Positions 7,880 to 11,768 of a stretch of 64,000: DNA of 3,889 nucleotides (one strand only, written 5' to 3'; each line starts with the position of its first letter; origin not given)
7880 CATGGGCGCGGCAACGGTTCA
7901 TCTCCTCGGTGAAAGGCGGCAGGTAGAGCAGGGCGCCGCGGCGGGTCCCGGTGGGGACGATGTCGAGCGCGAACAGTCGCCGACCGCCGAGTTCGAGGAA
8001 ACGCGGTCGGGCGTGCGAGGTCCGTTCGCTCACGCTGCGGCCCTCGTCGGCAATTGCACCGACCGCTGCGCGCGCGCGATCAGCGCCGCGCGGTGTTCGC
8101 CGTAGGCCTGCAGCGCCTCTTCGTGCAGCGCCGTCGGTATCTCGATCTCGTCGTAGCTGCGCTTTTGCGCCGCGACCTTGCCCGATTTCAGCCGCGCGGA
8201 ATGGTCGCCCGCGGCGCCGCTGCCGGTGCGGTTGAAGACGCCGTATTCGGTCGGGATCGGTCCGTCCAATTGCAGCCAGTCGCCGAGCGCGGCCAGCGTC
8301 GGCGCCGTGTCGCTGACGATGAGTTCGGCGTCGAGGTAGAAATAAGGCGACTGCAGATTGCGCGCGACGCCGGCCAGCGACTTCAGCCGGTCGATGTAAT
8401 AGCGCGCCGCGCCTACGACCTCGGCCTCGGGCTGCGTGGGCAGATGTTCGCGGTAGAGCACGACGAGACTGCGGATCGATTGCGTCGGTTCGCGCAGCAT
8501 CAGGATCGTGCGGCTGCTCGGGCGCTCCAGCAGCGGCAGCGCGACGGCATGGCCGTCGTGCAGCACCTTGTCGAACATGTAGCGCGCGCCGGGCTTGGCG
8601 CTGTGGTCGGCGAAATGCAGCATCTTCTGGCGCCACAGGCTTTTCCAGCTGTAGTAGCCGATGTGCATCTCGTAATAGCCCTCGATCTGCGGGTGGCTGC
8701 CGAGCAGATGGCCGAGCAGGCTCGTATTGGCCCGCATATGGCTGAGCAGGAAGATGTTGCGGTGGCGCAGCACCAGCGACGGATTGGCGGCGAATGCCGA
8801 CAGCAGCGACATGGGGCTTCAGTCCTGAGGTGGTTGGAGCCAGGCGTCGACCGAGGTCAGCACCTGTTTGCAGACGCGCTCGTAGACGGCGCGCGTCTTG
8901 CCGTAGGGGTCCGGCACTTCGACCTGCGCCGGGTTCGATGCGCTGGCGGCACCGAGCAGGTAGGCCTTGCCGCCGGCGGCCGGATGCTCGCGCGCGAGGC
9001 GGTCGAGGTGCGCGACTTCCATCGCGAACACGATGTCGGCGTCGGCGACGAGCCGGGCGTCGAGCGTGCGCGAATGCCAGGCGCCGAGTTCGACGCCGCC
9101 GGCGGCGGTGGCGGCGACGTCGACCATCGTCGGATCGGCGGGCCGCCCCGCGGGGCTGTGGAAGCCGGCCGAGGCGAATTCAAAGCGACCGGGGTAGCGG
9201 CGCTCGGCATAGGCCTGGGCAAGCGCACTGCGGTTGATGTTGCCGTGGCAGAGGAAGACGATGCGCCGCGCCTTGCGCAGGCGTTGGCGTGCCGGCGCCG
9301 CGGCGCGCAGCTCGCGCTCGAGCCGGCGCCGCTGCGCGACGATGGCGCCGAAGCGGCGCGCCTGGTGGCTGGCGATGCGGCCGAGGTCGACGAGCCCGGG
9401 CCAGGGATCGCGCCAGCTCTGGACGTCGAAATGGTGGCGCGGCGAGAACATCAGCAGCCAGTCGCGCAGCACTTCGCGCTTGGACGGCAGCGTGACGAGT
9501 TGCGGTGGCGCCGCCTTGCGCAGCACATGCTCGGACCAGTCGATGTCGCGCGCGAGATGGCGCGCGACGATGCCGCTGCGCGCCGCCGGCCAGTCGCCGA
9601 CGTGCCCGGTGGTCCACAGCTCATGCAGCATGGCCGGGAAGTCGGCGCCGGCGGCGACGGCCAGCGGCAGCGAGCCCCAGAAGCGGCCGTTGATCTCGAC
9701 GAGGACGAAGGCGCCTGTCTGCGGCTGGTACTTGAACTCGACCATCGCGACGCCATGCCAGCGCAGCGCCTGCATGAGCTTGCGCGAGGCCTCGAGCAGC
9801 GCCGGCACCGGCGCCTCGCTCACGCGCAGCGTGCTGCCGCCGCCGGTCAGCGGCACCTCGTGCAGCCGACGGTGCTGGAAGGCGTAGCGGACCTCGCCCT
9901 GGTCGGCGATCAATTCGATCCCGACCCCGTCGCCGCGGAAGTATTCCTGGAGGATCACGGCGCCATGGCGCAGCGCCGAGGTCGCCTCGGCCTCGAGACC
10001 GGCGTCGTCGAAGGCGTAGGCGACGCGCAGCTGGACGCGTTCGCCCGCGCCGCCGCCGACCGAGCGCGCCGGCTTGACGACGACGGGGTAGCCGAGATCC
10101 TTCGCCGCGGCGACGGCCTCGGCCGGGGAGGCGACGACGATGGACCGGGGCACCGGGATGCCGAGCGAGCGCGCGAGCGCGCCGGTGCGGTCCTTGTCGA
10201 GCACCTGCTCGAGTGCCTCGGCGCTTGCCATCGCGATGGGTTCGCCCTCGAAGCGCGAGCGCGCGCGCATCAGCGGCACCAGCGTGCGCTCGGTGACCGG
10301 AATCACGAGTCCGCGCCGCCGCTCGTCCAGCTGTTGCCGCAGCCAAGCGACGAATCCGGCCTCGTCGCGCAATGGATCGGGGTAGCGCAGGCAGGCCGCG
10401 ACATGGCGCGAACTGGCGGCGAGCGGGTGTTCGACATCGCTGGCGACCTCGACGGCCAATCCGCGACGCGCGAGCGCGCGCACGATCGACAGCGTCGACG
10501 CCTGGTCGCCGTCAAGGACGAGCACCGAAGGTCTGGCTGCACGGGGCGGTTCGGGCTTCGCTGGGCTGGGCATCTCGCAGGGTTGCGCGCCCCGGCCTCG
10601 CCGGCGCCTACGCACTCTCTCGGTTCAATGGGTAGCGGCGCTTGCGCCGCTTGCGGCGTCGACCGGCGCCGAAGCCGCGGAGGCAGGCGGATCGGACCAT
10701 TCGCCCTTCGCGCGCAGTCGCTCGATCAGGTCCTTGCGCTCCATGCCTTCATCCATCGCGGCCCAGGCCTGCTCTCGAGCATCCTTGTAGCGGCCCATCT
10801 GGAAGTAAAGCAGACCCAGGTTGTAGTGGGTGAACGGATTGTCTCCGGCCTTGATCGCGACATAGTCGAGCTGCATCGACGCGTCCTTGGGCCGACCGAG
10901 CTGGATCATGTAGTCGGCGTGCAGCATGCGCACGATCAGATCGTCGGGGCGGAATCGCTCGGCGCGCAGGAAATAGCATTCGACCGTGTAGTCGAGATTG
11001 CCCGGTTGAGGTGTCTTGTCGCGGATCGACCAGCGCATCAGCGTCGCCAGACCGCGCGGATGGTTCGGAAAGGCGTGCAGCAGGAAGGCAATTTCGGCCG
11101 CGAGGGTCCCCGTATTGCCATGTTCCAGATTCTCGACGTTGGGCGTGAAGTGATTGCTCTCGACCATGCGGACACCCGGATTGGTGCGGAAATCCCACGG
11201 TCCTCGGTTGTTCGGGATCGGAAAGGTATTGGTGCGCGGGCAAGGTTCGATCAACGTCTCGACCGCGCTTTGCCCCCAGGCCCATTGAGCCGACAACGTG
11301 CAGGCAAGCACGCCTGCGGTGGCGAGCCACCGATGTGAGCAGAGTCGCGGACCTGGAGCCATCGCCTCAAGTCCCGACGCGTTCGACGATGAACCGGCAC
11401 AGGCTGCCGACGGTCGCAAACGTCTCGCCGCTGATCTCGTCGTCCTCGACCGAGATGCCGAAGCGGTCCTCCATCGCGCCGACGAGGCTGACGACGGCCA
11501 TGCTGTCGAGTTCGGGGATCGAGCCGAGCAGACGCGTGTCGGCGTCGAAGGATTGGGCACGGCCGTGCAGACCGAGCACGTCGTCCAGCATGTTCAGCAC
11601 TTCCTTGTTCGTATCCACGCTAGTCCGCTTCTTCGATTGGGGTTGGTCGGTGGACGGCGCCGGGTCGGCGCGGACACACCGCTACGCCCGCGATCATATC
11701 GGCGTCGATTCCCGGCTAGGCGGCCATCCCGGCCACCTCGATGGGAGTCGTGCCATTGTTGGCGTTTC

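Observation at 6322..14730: Exosortase-A-type carrier-protein module expanded by three inserted genes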

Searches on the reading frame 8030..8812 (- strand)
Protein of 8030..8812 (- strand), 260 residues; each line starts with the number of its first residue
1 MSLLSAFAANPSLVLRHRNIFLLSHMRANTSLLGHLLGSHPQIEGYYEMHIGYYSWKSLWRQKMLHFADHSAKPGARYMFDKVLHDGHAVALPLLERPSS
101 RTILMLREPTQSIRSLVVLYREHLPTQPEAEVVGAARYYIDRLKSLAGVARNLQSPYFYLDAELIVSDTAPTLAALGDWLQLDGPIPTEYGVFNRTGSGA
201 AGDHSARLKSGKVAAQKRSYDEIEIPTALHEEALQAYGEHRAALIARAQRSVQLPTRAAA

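Call 6: search_protein_families(library=ncbifam, proteins=[window:8030-8812:-], max_evalue=0.001)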
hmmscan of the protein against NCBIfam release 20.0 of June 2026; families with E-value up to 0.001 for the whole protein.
window:8030-8812:- (260 aa): 0 families

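Call 7: search_protein_families(library=pfam, proteins=[window:8030-8812:-], max_evalue=0.01)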
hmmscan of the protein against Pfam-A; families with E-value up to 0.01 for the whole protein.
window:8030-8812:- (260 aa): 1 family
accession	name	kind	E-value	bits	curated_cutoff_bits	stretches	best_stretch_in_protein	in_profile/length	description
PF13469.12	Sulfotransfer_3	-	4e-07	30.9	27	0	20-49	2-31/216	Sulfotransferase family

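Call 41: search_solved_structures(query=window:8030-8812:-, max_evalue=1, show_alignments=2)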
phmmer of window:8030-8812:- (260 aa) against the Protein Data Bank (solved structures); distinct sequences matched with E-value up to 1: 1.
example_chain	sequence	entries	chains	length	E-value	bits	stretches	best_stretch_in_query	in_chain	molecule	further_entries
2z04_A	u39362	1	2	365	0.21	14.1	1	142-237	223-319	Phosphoribosylaminoimidazole carboxylase ATPase subunit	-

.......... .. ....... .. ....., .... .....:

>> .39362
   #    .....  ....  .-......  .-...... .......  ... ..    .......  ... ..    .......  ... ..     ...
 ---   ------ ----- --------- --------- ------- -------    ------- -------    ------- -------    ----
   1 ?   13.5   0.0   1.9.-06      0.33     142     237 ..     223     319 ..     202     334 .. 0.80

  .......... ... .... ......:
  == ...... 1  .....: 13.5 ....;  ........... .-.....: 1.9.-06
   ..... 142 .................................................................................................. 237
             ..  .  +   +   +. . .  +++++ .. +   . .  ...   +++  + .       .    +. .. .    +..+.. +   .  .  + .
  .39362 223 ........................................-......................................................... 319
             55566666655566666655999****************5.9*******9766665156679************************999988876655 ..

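Call 42: find_homologous_proteins(query=window:8030-8812:-, max_evalue=0.00001)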
Query window:8030-8812:- (260 aa): 610 proteins with E <= 0.00001 among 3947 candidates; the best 120 are listed.
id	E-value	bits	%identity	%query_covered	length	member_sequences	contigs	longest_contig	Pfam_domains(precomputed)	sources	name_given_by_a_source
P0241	9.6e-151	518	93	98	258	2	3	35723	-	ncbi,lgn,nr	ncbi:MAG: hypothetical protein KGJ30_20065 [Burkholderiales bacterium]|nr:hypothetical protein [Burk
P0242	6.1e-116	404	71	100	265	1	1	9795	PF13469.13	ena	-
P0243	3.9e-114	398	71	100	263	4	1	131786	PF13469.13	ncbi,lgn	ncbi:MAG: sulfotransferase [Pseudomonadota bacterium]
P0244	3.9e-112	392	69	96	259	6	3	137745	PF13469.13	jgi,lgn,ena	-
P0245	5.3e-112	391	70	98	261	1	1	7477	PF13469.13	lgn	-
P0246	6.2e-112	391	70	100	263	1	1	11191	PF13469.13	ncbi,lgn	-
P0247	1.4e-111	390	68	100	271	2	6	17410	PF13469.13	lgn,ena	-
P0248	4.8e-110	385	68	100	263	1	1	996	PF13469.13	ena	-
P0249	1.5e-109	383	68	98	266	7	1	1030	PF13469.13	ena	-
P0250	3.9e-109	382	67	100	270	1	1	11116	PF13469.13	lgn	-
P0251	1.6e-108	380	69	99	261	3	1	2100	PF13469.13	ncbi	-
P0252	2.7e-108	379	68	96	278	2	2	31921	PF13469.13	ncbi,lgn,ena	-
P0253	3.0e-108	379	68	100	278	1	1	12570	PF13469.13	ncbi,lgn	-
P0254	4.5e-108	378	67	97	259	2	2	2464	PF13469.13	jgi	jgi:hypothetical protein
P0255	5.1e-108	378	66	97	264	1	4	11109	PF13469.13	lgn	-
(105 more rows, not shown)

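Call 52: predict_structure(alignment_id=A3)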
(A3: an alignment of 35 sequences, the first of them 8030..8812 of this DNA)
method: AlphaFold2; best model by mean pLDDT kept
length: 260 residues; sequences in the alignment: 35
mean_pLDDT: 87.2   pTM: 0.87
mean pLDDT of the five models: 87.2, 86.3, 85.1, 83.6, 81.5
residues with pLDDT >= 90: 152; 70-90: 79; 50-70: 26; < 50: 3
segments of 3 or more residues with pLDDT < 50: 258-260
pLDDT, mean of each block of 10 residues (from residue 1): 79 86 87 91 74 84 81 89 76 92 95 93 95 97 93 95 94 97 94 67 68 80 96 97 96 73
secondary structure, 60 per line:
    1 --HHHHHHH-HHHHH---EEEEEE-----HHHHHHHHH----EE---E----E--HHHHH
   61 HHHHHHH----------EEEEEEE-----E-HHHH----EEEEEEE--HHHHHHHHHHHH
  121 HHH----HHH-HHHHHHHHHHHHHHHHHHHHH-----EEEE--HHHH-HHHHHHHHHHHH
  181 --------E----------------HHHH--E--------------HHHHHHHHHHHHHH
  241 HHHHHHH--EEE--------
elements in order: H3-9 H11-15 E19-24 H30-38 H56-67 E78-84 H92-95 E100-106 H109-123 H132-152 E158-161 H164-167 H169-180 H206-209 H227-247 E250-252

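Call 57: fold_search(model_id=the predicted structure, library=pdb)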
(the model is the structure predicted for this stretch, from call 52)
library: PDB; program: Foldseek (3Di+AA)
matches with E <= 10: 695; with E <= 0.001: 24
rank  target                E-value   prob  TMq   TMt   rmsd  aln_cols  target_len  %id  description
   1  4gbm                  7.7e-06  1.00  0.58  0.54   7.3       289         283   14  Sulfotransferase Domain from the Curacin Biosynthetic Pathway (released 2012-10-17)
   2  9wwe                  3.6e-05  1.00  0.44  0.39   8.2       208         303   15  Crystal structure of human tyrosylprotein sulfotransferase 2 (TPST2) in cation-bound state (released 2025-12-31)
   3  6xkg_A                4.3e-05  1.00  0.56  0.56   6.7       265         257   16  Crystal structure of 3-O-Sulfotransferase isoform 3 in complex with 8mer oligosaccharide with 6S sulfation (released 2021-06-23)
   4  1t8t_A                5.2e-05  1.00  0.55  0.54   7.0       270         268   15  Crystal Structure of human 3-O-Sulfotransferase-3 with bound PAP (released 2004-08-31)
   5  1nst                  5.5e-05  1.00  0.50  0.47   8.5       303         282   13  THE SULFOTRANSFERASE DOMAIN OF HUMAN HAPARIN SULFATE N-DEACETYLASE/N-SULFOTRANSFERASE (released 1999-09-16)
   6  8ccy                  5.9e-05  1.00  0.50  0.20   8.1       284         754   13  Human heparan sulfate N-deacetylase-N-sulfotransferase 1 in complex with calcium and 3'-phosphoadenosine-5'-phosphosulfa (released 2024-02-07)
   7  6xl8_B                6.3e-05  1.00  0.56  0.56   6.6       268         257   16  Crystal structure of 3-O-Sulfotransferase isoform 3 in complex with 8mer oligosaccharide with no 6S sulfation (released 2021-06-23)
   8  5wrj_C                8.5e-05  1.00  0.45  0.43  10.5       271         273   16  Crystal structure of human tyrosylprotein sulfotransferase-1 complexed with PAP and gastrin peptide (released 2017-09-06)
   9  3ap3_C                9.6e-05  1.00  0.44  0.40   8.1       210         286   14  Crystal structure of human tyrosylprotein sulfotransferase-2 complexed with PAP (released 2011-10-26)
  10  3ap3_A                1.1e-04  1.00  0.46  0.42   9.5       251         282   14  Crystal structure of human tyrosylprotein sulfotransferase-2 complexed with PAP (released 2011-10-26)
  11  3ap1_A                1.2e-04  1.00  0.44  0.39   8.1       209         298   15  Crystal structure of human tyrosylprotein sulfotransferase-2 complexed with PAP and C4 peptide (released 2011-10-26)
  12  5wrj_A                1.2e-04  1.00  0.44  0.42  10.3       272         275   16  Crystal structure of human tyrosylprotein sulfotransferase-1 complexed with PAP and gastrin peptide (released 2017-09-06)
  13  5wri_A                1.2e-04  1.00  0.45  0.42   9.9       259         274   17  Crystal structure of human tyrosylprotein sulfotransferase-1 complexed with PAP and C4 peptide (released 2017-09-13)
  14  3bd9                  1.2e-04  1.00  0.50  0.51   6.8       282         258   14  human 3-O-sulfotransferase isoform 5 with bound PAP (released 2008-01-29)
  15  3ap1_B                1.3e-04  1.00  0.45  0.40   8.1       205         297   15  Crystal structure of human tyrosylprotein sulfotransferase-2 complexed with PAP and C4 peptide (released 2011-10-26)
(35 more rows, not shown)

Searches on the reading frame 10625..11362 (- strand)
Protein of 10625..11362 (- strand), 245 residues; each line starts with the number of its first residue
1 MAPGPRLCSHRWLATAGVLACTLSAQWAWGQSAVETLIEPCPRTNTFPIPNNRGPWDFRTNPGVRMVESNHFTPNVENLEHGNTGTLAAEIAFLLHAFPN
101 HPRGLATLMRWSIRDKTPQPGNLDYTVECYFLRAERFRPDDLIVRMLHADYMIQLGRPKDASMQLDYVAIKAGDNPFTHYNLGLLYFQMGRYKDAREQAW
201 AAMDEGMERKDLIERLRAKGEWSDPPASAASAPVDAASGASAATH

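Call 6: search_protein_families(library=ncbifam, proteins=[window:10625-11362:-], max_evalue=0.001)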
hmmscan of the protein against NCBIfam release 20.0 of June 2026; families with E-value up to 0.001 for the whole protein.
window:10625-11362:- (245 aa): 1 family
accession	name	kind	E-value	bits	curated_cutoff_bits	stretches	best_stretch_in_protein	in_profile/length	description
TIGR02917.1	PEP_TPR_lipo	equivalog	6.9e-05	20.9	312.2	1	136-204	221-289/899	XrtA/PEP-CTERM system TPR-repeat protein PrsT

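Call 7: search_protein_families(library=pfam, proteins=[window:10625-11362:-], max_evalue=0.01)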
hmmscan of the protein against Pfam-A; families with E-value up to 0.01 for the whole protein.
window:10625-11362:- (245 aa): 6 families
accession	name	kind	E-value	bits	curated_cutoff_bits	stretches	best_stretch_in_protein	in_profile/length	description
PF00515.34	TPR_1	-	4.4e-05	23.5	27.8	1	178-197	3-22/34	Tetratricopeptide repeat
PF07719.23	TPR_2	-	0.00012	22.4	27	1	177-197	2-22/34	Tetratricopeptide repeat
PF13374.12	TPR_10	-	0.0034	17.8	27.5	0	181-203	7-29/42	Tetratricopeptide repeat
PF12895.13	ANAPC3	-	0.0036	18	27.2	1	144-196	25-76/82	Anaphase-promoting complex, cyclosome, subunit 3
PF14559.12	TPR_19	-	0.007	17.1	25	0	153-197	2-46/68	Tetratricopeptide repeat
PF13424.12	TPR_12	-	0.0088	16.7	30.1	0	178-197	47-66/77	Tetratricopeptide repeat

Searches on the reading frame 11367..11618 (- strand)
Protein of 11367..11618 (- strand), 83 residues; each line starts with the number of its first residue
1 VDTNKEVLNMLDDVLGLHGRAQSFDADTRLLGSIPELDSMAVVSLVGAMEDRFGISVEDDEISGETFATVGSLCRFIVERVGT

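Call 6: search_protein_families(library=ncbifam, proteins=[window:11367-11618:-], max_evalue=0.001)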
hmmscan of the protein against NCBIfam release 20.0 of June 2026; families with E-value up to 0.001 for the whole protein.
window:11367-11618:- (83 aa): 13 families
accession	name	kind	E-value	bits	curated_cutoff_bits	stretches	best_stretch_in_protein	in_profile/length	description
NF058660.1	cispen_ACP_AmcB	equivalog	8.4e-09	35.5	80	1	11-79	10-77/80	cispentacin biosynthesis acyl carrier protein AmcB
NF005798.0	PRK07639.1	equivalog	4.8e-08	33.3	100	1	5-79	8-80/91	petrobactin biosynthesis protein AsbD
NF002150.0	PRK00982.1-4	subfamily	2.4e-06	27.7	66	1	36-80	36-78/80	acyl carrier protein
NF003464.0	PRK05087.1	equivalog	8e-06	25.8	68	1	1-73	1-70/78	D-alanine--poly(phosphoribitol) ligase subunit DltC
NF002148.0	PRK00982.1-2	subfamily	1.5e-05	24.7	71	1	37-80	36-77/79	acyl carrier protein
NF005480.0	PRK07081.1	equivalog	2.4e-05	24.2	72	1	4-77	2-73/83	acyl carrier protein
TIGR00517.1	acyl_carrier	equivalog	3.1e-05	23.8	70.45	1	36-80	34-76/77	acyl carrier protein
NF002147.0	PRK00982.1-1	equivalog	6.3e-05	22.7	84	1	36-79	38-79/83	acyl carrier protein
NF002151.0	PRK00982.1-5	equivalog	0.00019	21.5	92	1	38-80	36-76/78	acyl carrier protein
NF006617.0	PRK09184.1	subfamily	0.00032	20.6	70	1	4-79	15-92/96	phosphopantetheine-binding protein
NF052616.1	ACP_for_OlsHI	equivalog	0.00049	20.4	130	1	34-79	36-79/83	ornithine lipid biosynthesis acyl carrier protein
NF006031.0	PRK08172.1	equivalog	0.0005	20.7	76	1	21-78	21-75/82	acyl carrier protein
NF009104.0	PRK12449.1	equivalog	0.00071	19.5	70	1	37-81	37-79/80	acyl carrier protein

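Call 7: search_protein_families(library=pfam, proteins=[window:11367-11618:-], max_evalue=0.01)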
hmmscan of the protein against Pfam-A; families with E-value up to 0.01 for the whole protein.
window:11367-11618:- (83 aa): 1 family
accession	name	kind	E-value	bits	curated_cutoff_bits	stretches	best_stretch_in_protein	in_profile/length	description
PF00550.31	PP-binding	-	6.1e-08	33.2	20.8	1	6-77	2-67/67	Phosphopantetheine attachment site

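Call 70: search_solved_structures(query=window:11367-11618:-, max_evalue=0.1, show_alignments=0)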
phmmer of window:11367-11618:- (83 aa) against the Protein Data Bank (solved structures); distinct sequences matched with E-value up to 0.1: 39.
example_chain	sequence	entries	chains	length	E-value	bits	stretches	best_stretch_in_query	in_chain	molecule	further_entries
2lki_A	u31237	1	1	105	7.3e-19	70.9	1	6-80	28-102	Putative uncharacterized protein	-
2my5_A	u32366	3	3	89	2.7e-05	27.9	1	25-78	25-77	Peptidyl carrier protein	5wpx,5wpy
2my6_A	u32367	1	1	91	7.4e-05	26.5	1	25-78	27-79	Peptidyl carrier protein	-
6cxt_A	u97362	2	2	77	0.00015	25.5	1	17-77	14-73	Alpha/beta hydrolase fold protein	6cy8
2ehs_A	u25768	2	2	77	0.00031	24.5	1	37-82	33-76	Acyl carrier protein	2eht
2l4b_A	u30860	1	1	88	0.00042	24.1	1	14-80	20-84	Acyl carrier protein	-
2n57_A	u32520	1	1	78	0.001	22.8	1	37-77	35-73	Acyl carrier protein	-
2koo_A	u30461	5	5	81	0.0015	22.3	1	36-79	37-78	Acyl carrier protein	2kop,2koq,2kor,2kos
2cnr_A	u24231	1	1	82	0.0015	22.3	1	36-79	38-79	ACYL CARRIER PROTEIN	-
2n5h_A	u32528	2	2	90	0.002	21.9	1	10-77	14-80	Peptidyl carrier protein PltL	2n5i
6o6e_E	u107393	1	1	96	0.0025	21.6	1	10-77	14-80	Peptidyl carrier protein PltL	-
8yg0_A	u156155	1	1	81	0.0044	20.8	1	10-80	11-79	Acyl carrier protein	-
8jfi_G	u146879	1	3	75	0.0046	20.8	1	37-78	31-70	Acyl carrier protein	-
1hy8_A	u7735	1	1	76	0.0046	20.8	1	24-78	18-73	ACYL CARRIER PROTEIN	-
8jfg_G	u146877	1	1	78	0.0048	20.7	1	37-78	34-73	Acyl carrier protein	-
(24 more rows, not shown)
